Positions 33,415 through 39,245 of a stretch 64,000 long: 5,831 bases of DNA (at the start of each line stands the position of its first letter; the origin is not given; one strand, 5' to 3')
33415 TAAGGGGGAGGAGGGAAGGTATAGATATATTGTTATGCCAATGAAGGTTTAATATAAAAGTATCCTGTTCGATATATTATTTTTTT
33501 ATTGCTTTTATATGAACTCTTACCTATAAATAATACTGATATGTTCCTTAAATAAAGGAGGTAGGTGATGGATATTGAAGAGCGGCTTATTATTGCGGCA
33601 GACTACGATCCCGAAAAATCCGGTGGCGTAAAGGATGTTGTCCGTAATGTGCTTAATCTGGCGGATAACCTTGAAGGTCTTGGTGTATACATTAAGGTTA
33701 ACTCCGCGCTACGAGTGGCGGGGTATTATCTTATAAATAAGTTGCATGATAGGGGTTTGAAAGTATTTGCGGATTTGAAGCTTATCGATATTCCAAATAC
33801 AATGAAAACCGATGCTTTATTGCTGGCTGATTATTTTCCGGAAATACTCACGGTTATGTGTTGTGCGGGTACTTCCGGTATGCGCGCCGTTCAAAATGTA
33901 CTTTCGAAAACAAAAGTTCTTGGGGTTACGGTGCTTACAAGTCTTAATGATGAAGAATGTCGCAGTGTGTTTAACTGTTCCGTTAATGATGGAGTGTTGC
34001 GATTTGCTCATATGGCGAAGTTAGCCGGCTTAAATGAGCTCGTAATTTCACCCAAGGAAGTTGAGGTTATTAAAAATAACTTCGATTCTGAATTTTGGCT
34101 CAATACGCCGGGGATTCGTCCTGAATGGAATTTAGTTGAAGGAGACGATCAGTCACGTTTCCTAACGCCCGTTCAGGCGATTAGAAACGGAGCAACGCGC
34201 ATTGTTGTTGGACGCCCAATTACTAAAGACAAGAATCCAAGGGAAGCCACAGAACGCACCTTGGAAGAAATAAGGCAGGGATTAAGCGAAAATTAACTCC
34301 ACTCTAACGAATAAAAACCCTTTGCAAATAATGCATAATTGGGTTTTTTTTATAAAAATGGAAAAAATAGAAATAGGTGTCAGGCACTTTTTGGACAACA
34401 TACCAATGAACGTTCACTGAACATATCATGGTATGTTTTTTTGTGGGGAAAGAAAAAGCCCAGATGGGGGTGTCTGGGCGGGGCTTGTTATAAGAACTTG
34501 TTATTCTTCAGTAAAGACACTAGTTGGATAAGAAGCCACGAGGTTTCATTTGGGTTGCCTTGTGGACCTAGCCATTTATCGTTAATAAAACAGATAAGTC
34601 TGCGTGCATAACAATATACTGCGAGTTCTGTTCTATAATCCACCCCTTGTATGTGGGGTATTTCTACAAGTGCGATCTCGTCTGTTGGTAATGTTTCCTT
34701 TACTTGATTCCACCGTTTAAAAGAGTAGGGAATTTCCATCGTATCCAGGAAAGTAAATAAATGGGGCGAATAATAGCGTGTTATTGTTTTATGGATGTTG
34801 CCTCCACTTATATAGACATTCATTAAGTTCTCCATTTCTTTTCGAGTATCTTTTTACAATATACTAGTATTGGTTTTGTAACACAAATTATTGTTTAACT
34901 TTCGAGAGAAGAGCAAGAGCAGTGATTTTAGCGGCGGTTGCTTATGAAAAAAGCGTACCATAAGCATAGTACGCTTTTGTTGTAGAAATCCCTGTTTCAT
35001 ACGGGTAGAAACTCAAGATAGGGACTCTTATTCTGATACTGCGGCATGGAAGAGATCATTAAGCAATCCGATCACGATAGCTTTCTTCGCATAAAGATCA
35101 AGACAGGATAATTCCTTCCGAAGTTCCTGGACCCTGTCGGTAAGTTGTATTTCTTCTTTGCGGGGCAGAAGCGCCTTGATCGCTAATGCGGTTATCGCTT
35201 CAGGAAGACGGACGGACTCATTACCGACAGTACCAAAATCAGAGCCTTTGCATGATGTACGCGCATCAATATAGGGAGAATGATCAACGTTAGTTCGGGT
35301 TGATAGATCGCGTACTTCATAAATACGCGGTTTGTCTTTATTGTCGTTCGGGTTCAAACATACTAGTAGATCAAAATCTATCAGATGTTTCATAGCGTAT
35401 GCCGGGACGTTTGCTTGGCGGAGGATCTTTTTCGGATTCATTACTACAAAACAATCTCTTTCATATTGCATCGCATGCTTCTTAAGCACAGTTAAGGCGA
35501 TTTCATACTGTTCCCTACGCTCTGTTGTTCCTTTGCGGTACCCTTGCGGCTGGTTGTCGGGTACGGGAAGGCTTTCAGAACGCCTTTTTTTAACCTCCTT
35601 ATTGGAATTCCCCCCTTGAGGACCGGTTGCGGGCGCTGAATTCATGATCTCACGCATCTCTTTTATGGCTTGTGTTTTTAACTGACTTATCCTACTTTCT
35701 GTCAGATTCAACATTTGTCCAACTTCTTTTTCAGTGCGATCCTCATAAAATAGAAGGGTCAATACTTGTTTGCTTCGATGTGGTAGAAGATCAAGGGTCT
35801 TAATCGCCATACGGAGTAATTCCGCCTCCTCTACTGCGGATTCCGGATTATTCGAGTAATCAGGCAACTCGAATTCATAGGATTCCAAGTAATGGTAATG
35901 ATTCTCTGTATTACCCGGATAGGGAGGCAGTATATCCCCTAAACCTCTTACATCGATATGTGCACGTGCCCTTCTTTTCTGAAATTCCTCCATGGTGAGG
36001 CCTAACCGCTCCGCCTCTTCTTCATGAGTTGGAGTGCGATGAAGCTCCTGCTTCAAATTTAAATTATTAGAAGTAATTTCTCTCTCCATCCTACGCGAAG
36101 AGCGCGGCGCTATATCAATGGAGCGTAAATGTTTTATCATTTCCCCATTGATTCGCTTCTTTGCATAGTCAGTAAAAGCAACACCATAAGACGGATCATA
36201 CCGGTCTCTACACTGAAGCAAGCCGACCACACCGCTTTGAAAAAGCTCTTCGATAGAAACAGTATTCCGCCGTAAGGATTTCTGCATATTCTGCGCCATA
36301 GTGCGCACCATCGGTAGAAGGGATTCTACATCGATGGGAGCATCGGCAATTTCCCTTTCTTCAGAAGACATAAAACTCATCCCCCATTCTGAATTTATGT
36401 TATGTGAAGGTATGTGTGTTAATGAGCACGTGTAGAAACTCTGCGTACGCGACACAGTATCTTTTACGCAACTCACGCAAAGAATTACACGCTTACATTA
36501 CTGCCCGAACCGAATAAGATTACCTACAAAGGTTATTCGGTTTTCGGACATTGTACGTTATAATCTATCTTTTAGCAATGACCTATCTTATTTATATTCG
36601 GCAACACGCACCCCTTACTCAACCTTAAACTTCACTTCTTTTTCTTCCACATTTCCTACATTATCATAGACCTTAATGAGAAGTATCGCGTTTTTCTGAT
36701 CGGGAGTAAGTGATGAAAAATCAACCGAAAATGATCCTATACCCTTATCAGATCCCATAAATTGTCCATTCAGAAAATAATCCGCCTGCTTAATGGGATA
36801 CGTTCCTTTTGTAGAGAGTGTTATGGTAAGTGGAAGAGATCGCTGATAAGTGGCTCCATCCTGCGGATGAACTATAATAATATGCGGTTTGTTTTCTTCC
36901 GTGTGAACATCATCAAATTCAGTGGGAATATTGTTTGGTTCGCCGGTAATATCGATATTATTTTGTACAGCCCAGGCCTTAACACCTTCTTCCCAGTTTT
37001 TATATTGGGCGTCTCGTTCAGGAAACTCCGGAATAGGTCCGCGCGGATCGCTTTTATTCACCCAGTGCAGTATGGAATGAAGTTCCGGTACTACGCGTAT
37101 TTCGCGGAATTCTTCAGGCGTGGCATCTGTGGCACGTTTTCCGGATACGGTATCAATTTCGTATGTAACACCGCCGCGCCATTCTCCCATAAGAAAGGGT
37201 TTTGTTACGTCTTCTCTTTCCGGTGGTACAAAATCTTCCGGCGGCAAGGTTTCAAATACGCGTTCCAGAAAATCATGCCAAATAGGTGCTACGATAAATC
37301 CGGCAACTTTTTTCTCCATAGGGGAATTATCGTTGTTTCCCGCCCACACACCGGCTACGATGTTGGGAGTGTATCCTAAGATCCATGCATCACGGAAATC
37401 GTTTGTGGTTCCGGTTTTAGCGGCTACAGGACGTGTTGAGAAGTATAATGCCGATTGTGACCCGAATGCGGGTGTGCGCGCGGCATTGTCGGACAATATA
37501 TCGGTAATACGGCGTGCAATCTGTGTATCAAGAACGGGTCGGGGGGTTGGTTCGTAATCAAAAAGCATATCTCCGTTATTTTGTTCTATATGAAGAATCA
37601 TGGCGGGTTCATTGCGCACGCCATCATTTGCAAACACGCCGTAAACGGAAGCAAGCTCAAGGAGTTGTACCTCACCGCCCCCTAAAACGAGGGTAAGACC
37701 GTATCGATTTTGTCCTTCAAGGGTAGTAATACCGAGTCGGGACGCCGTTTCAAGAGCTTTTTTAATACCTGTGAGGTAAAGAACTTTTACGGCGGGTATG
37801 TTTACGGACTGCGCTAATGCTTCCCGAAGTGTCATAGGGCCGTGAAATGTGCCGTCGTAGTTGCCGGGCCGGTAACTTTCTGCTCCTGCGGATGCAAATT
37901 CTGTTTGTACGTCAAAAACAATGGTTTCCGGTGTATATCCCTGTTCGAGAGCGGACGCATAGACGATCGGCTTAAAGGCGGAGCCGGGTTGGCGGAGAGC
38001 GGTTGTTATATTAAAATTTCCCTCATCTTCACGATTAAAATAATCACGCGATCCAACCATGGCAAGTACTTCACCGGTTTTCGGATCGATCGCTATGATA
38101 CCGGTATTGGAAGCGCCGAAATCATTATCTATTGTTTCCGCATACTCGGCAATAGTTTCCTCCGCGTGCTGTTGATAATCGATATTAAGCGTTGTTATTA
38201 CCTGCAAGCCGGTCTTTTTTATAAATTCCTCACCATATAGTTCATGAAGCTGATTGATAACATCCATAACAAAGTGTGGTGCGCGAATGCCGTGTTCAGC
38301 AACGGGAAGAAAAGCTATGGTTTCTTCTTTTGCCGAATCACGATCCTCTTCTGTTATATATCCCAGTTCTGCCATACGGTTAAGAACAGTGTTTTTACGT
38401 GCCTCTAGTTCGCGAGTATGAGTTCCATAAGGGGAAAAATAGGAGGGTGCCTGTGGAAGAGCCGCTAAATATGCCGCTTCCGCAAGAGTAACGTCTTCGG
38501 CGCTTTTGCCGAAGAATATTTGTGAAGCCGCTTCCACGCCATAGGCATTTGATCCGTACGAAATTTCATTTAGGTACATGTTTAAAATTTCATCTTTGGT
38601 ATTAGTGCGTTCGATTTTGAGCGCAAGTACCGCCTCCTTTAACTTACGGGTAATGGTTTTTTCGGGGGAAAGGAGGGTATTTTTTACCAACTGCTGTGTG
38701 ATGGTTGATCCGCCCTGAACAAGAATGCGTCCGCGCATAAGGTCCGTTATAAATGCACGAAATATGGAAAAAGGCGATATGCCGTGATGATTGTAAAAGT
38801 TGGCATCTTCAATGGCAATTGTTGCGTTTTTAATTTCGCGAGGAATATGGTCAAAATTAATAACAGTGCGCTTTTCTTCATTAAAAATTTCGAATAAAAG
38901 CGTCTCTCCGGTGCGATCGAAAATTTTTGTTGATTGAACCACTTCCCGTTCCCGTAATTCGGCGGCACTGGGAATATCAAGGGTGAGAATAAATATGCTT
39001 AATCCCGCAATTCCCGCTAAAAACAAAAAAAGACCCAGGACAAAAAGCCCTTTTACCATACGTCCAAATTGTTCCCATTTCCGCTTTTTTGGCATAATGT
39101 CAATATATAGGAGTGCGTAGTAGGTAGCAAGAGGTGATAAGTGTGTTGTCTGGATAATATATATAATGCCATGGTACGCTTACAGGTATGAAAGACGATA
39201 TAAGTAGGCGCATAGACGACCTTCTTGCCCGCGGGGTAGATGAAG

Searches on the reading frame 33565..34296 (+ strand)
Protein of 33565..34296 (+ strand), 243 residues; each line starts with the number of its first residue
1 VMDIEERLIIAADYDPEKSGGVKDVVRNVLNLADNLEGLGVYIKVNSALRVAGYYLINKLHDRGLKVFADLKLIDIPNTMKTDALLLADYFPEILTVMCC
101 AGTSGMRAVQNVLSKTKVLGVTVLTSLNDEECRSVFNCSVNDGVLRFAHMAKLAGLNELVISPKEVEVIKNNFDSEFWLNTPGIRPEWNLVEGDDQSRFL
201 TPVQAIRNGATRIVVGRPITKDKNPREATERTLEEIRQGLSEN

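Call 67: search_protein_families(library=pfam, proteins=[window:33565-34296:+], max_evalue=0.001)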
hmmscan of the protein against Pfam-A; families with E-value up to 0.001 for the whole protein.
window:33565-34296:+ (243 aa): 1 family
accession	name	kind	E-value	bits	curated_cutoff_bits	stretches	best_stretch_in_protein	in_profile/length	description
PF00215.30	OMPdecase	-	1.1e-35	123.9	27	1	7-231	2-220/221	Orotidine 5'-phosphate decarboxylase / HUMPS family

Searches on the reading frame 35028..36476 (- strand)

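Call 83: search_protein_families(library=pfam, proteins=[window:35028-36476:-], max_evalue=0.00001)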
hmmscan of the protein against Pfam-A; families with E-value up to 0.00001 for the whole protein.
window:35028-36476:- (482 aa): 2 families
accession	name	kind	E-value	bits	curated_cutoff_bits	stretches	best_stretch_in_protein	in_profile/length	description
PF04545.22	Sigma70_r4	-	1.6e-13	50.4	24.1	1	228-276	2-50/50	Sigma-70, region 4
PF04542.20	Sigma70_r2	-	2e-11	43.9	24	1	50-119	2-67/71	Sigma-70 region 2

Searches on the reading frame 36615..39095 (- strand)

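Call 83: search_protein_families(library=pfam, proteins=[window:36615-39095:-], max_evalue=0.00001)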
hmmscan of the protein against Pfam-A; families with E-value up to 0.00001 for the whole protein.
window:36615-39095:- (826 aa): 2 families
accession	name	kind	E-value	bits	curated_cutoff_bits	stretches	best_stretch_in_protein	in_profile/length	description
PF00912.28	Transgly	-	1.2e-62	210.9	27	1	69-241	7-177/178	Transglycosylase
PF00905.27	Transpeptidase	-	3.9e-30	105.5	22.1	1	332-604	2-296/299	Penicillin binding protein transpeptidase domain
